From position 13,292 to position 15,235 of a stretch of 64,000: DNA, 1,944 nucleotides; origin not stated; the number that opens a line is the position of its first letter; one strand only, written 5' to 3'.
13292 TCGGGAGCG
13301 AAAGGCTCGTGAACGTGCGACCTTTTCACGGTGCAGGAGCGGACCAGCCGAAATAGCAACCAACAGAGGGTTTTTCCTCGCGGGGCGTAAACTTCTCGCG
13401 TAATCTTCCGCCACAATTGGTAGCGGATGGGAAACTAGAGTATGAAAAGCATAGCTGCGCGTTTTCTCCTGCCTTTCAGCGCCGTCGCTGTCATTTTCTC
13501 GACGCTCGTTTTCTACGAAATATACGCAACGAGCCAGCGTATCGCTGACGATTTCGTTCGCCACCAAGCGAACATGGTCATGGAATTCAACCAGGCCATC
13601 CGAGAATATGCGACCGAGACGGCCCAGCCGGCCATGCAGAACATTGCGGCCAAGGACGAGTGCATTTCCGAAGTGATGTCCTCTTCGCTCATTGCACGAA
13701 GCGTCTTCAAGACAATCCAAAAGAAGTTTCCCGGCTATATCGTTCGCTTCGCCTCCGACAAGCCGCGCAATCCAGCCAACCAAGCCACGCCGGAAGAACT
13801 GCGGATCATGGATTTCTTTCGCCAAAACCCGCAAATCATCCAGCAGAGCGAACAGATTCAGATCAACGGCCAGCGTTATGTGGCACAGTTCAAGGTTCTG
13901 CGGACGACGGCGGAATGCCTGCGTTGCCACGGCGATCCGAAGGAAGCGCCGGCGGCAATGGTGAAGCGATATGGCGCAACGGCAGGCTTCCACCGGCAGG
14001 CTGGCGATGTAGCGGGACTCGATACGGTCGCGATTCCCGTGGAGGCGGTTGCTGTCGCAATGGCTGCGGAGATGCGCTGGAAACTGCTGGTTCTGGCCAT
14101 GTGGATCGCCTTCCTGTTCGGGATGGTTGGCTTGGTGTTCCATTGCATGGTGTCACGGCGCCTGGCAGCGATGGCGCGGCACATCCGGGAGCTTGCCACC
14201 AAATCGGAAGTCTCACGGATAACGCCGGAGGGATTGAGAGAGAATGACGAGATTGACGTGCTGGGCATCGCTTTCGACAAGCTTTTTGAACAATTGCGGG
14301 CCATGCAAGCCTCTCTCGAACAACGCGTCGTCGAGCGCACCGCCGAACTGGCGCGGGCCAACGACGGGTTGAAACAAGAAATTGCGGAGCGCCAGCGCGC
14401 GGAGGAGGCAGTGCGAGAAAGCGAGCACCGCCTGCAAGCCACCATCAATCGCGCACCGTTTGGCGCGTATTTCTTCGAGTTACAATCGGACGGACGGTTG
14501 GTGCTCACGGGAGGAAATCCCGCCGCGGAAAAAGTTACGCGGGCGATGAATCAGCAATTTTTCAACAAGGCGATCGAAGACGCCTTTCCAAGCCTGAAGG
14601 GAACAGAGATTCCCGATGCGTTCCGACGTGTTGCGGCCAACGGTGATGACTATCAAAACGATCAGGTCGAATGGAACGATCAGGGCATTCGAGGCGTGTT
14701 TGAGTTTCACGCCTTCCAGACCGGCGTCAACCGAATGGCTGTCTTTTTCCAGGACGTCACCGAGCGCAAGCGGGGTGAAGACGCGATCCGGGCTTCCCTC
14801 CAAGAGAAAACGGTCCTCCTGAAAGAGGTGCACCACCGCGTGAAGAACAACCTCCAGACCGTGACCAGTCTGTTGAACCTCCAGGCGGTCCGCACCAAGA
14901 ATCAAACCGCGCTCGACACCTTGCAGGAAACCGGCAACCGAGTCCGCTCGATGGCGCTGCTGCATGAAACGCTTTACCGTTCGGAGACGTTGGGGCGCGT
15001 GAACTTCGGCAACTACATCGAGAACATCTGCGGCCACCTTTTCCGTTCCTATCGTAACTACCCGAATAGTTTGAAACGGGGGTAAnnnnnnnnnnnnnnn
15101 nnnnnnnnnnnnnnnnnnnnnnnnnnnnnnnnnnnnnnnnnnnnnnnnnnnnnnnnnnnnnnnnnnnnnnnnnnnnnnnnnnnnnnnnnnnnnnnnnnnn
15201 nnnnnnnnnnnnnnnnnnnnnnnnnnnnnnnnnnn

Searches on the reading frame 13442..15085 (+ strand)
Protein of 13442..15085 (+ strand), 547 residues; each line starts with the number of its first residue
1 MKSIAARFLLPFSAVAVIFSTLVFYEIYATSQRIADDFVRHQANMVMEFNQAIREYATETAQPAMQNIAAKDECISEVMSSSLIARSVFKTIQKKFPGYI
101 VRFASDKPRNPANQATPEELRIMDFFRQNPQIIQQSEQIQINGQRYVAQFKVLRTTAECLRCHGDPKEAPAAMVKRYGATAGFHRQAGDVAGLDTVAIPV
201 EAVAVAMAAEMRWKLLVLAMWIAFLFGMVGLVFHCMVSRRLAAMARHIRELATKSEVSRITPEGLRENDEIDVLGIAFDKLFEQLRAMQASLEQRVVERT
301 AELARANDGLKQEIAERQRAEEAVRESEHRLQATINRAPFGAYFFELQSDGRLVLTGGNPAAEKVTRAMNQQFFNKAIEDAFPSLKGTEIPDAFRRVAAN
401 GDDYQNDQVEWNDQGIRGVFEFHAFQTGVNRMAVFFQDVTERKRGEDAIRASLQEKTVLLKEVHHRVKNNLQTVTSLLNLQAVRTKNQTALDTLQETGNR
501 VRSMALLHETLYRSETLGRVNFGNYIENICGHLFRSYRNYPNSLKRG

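Call 4: search_protein_families(library=pfam, proteins=[window:13442-15085:+], max_evalue=0.01)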
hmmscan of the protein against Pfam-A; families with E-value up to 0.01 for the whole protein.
window:13442-15085:+ (547 aa): 4 families
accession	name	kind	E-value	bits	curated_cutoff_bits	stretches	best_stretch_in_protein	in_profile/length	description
PF11845.13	Tll0287-like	-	4.4e-32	111.9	24.1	1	34-199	3-144/144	Tll0287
PF07568.18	HisKA_2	-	1.3e-28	99.4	22.3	1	462-537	1-76/76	Histidine kinase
PF07536.20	HWE_HK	-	9.6e-06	26.7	22.8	1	462-516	1-53/83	HWE histidine kinase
PF08448.16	PAS_4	-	0.00058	20.5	23.1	1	350-444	12-110/110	PAS fold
